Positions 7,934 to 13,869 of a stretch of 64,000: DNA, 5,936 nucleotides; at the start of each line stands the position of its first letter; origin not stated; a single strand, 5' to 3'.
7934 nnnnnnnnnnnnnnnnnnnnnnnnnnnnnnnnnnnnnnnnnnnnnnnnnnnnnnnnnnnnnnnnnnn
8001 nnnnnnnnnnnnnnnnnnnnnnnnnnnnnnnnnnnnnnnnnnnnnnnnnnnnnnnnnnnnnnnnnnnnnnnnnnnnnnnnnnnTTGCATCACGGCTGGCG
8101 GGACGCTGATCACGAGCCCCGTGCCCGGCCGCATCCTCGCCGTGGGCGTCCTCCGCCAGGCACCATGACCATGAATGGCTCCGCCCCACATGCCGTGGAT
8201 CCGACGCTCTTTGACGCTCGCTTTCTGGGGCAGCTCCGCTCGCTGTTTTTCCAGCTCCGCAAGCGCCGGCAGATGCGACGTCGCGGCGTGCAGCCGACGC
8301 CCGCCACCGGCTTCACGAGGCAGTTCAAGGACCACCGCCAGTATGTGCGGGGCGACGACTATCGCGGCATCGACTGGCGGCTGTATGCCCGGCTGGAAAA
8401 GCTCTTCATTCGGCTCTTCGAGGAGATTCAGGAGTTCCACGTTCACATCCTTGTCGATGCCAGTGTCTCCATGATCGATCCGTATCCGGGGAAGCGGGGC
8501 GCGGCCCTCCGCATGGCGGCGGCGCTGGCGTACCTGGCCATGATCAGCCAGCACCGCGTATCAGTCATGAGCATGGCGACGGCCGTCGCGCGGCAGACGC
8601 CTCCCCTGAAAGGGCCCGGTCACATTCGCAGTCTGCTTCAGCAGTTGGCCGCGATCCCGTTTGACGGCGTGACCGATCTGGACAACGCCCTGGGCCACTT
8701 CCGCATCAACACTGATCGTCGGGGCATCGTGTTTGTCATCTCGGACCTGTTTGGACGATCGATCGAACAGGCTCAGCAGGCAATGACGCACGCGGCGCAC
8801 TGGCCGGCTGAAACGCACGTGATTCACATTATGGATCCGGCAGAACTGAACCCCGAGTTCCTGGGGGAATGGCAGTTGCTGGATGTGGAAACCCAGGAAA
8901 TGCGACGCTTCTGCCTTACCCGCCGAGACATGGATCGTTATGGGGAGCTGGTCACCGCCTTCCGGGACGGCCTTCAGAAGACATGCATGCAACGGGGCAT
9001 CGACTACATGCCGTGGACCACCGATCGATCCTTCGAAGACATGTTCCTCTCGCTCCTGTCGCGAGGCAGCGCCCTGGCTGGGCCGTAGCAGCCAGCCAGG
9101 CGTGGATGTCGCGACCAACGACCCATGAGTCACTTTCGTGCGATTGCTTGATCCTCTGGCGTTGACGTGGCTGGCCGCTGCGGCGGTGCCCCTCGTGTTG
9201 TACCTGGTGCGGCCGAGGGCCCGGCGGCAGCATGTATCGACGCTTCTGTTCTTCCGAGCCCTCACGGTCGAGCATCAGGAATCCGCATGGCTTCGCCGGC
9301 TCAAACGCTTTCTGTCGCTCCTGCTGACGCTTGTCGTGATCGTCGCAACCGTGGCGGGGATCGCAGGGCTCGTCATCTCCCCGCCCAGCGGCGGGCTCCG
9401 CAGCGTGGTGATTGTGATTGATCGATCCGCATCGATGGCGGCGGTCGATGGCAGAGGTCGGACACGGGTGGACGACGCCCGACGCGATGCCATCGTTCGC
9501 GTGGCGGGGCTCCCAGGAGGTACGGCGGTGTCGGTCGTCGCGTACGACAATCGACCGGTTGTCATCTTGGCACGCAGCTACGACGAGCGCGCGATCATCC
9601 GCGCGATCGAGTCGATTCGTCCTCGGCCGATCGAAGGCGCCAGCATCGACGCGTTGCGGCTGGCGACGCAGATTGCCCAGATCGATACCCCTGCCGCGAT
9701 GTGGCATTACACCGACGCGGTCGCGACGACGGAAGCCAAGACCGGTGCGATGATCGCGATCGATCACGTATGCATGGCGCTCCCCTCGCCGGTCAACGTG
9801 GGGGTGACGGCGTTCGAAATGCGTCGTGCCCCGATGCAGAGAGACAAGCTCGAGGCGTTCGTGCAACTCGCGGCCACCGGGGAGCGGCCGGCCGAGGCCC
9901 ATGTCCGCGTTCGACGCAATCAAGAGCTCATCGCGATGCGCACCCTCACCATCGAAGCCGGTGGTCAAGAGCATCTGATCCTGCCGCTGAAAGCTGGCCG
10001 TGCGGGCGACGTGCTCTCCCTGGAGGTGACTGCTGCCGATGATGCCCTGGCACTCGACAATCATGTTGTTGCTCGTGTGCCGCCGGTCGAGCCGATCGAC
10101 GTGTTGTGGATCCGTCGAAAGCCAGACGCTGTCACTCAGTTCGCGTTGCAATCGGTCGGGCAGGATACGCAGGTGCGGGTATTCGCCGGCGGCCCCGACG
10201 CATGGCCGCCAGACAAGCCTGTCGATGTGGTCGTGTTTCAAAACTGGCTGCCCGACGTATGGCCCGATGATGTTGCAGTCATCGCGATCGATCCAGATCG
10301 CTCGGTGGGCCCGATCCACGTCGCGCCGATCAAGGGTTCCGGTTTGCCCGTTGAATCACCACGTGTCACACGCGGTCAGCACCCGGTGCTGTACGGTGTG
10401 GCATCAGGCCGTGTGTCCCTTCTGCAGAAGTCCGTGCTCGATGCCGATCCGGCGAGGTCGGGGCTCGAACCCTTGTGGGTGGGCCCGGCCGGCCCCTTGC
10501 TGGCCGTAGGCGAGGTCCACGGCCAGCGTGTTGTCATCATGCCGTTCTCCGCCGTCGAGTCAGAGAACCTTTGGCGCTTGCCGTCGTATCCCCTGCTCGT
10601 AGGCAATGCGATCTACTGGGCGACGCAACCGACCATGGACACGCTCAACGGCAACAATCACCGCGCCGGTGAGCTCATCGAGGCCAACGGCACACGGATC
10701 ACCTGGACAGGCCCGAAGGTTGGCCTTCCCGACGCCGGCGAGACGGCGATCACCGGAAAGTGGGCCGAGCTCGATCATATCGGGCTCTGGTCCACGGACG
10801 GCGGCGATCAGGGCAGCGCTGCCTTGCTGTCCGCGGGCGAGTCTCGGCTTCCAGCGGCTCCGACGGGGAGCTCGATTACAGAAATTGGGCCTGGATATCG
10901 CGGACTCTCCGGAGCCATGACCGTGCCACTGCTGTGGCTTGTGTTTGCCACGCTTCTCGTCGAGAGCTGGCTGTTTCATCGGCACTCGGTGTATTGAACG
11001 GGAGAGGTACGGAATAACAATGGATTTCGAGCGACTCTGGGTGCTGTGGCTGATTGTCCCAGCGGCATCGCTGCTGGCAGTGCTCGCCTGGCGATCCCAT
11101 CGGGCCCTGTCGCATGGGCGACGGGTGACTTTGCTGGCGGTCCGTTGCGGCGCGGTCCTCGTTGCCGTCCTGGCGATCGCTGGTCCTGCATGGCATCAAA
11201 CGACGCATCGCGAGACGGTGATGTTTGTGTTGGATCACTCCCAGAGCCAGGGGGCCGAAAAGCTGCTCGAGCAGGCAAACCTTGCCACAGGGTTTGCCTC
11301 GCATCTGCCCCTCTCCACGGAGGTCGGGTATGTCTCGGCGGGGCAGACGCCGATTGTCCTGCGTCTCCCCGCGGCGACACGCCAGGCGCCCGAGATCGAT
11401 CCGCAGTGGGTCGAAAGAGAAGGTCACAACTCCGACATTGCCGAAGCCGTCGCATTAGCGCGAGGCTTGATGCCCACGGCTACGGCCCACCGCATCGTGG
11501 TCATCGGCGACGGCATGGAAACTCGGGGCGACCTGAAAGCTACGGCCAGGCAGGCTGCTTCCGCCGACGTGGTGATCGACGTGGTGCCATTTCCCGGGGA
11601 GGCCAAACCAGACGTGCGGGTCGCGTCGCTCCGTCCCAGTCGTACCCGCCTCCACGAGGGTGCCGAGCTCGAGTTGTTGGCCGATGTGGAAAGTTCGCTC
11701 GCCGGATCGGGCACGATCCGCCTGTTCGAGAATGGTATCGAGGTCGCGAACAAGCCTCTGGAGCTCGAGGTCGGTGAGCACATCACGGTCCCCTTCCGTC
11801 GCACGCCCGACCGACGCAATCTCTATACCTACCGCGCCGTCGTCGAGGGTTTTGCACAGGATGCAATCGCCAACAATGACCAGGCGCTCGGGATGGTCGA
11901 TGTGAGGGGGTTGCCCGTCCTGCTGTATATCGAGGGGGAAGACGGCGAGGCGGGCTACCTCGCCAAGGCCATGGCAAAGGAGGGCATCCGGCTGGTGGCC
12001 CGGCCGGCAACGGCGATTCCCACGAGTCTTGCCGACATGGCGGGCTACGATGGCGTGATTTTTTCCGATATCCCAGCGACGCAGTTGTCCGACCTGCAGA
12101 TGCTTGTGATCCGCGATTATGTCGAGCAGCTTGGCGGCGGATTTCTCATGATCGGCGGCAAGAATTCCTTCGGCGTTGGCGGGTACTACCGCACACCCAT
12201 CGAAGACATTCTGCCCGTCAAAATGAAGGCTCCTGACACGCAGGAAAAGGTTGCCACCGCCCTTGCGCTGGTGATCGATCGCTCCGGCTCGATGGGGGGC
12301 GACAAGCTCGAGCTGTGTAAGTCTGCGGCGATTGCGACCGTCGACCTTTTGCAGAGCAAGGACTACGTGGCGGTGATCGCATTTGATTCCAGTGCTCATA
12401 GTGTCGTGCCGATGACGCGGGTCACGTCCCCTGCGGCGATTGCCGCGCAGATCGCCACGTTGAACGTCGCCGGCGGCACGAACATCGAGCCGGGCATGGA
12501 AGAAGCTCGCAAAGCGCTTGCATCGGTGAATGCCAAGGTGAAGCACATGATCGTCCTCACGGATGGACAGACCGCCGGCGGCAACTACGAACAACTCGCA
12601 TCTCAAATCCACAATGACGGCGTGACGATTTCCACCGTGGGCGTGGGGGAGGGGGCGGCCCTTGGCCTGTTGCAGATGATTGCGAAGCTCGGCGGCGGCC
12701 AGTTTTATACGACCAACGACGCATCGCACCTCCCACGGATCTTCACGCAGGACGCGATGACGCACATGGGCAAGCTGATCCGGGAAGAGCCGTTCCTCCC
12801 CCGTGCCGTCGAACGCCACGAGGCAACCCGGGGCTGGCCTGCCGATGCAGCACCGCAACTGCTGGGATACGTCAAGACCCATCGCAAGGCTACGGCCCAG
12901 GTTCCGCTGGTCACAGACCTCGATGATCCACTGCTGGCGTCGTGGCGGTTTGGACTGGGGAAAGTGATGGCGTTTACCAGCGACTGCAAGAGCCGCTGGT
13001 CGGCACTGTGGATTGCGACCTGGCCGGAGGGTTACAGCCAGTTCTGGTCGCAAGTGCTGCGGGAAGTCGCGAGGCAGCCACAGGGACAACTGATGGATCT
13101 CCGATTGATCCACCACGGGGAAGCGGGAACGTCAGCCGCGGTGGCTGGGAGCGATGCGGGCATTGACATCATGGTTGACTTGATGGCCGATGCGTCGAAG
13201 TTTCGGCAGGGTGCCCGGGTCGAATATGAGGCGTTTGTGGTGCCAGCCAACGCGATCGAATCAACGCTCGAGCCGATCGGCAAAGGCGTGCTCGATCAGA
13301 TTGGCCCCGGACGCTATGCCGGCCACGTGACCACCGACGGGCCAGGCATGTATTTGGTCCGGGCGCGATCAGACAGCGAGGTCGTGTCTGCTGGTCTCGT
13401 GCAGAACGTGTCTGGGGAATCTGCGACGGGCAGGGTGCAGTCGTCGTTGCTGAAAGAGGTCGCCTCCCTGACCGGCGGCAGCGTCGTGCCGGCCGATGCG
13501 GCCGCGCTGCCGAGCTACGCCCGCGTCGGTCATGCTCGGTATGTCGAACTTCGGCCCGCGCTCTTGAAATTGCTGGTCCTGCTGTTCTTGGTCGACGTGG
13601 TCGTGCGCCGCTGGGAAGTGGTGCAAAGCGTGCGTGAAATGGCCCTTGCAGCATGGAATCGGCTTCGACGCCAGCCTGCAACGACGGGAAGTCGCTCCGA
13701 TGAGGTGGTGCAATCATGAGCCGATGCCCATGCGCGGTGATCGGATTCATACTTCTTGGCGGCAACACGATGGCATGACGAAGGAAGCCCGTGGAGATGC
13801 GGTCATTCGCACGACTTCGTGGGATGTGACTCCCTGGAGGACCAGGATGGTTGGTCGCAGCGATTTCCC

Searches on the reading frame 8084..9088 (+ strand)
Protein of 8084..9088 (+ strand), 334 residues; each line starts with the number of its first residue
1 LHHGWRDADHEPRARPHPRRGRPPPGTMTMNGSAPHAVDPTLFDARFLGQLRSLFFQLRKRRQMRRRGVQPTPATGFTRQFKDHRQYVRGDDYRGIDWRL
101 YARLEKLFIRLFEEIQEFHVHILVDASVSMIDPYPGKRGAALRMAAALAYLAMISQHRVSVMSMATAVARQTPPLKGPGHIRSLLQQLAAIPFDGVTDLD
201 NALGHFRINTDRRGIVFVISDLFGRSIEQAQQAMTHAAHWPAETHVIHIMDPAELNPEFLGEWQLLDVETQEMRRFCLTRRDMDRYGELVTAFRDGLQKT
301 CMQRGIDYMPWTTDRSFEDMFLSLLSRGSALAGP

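Call 45: search_protein_families(library=pfam, proteins=[window:8084-9088:+], max_evalue=0.001)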
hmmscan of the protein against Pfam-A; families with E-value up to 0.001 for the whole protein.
window:8084-9088:+ (334 aa): 2 families
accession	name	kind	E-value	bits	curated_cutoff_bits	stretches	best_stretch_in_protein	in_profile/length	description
PF01882.25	DUF58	-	7.2e-35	120.6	23.4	1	83-278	1-197/216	Protein of unknown function DUF58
PF13519.12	VWA_2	-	1.5e-07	32.4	27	1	122-221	3-105/107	von Willebrand factor type A domain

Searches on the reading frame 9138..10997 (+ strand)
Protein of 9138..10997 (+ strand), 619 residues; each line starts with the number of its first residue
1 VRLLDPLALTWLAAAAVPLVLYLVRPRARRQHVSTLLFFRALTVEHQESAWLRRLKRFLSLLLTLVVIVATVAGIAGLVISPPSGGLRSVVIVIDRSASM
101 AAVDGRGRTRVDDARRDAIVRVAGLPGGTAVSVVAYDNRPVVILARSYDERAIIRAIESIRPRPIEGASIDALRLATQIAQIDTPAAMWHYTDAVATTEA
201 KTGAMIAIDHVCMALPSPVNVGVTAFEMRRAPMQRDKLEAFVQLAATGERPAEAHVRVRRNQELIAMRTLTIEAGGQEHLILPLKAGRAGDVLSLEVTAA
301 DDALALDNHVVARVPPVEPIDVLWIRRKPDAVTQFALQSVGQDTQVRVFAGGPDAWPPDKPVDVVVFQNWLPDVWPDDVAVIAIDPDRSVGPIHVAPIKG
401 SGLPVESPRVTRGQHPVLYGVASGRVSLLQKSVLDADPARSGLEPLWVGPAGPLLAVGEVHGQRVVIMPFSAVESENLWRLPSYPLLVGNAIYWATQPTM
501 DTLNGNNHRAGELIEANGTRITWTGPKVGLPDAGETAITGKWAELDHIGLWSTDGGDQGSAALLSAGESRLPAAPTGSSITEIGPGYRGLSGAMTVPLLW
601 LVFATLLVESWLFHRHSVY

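Call 45: search_protein_families(library=pfam, proteins=[window:9138-10997:+], max_evalue=0.001)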
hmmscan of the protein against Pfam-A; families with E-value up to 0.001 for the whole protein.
window:9138-10997:+ (619 aa): 2 families
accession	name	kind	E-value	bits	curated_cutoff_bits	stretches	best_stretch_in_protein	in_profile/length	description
PF13519.12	VWA_2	-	1.4e-09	39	27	1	90-193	1-105/107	von Willebrand factor type A domain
PF07584.16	BatA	-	3.3e-05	24.7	25.9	1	1-77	1-76/77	Aerotolerance regulator N-terminal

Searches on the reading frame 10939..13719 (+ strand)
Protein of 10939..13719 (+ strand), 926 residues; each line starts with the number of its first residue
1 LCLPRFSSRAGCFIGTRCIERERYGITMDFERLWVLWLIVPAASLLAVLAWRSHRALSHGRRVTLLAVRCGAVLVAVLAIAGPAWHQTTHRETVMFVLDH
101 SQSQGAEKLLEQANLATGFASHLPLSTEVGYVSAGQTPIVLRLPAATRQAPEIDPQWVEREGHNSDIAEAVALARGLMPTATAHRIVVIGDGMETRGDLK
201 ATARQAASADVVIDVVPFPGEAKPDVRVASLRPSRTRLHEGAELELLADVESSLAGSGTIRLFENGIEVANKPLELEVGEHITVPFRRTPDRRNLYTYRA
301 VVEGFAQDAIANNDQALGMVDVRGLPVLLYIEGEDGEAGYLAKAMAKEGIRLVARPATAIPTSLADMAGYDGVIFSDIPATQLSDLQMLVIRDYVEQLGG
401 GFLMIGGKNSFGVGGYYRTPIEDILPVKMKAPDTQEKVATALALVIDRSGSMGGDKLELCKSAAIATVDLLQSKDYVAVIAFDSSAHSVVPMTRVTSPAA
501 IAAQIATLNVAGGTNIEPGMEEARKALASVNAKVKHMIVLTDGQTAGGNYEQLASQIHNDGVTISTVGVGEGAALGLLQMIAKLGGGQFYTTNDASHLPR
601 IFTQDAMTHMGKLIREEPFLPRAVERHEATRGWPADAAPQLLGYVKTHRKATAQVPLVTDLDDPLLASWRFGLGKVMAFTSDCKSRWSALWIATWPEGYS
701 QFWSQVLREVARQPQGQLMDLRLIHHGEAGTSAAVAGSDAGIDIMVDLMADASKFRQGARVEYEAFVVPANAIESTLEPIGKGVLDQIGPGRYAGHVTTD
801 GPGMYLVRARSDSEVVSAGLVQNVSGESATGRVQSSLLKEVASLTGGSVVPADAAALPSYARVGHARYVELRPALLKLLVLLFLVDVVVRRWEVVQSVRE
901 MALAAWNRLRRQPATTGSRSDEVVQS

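Call 45: search_protein_families(library=pfam, proteins=[window:10939-13719:+], max_evalue=0.001)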
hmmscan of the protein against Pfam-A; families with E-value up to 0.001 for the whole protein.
window:10939-13719:+ (926 aa): 6 families
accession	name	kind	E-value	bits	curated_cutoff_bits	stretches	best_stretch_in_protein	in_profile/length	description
PF00092.34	VWA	-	2.2e-27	96.8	23.8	1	442-603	2-173/174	von Willebrand factor type A domain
PF13519.12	VWA_2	-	8.6e-23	81.5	27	2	443-544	2-107/107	von Willebrand factor type A domain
PF07090.17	GATase1_like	-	7.6e-19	68.7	27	2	626-709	162-244/247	Putative glutamine amidotransferase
PF13768.12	VWA_3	-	1.1e-10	42.2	27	1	441-589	2-153/155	von Willebrand factor type A domain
PF09967.15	DUF2201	-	1.5e-06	28.8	26.4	1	442-542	1-88/123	VWA-like domain (DUF2201)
PF05762.20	VWA_CoxE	-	1.4e-05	25.1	26.4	0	440-557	57-172/222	VWA domain containing CoxE-like protein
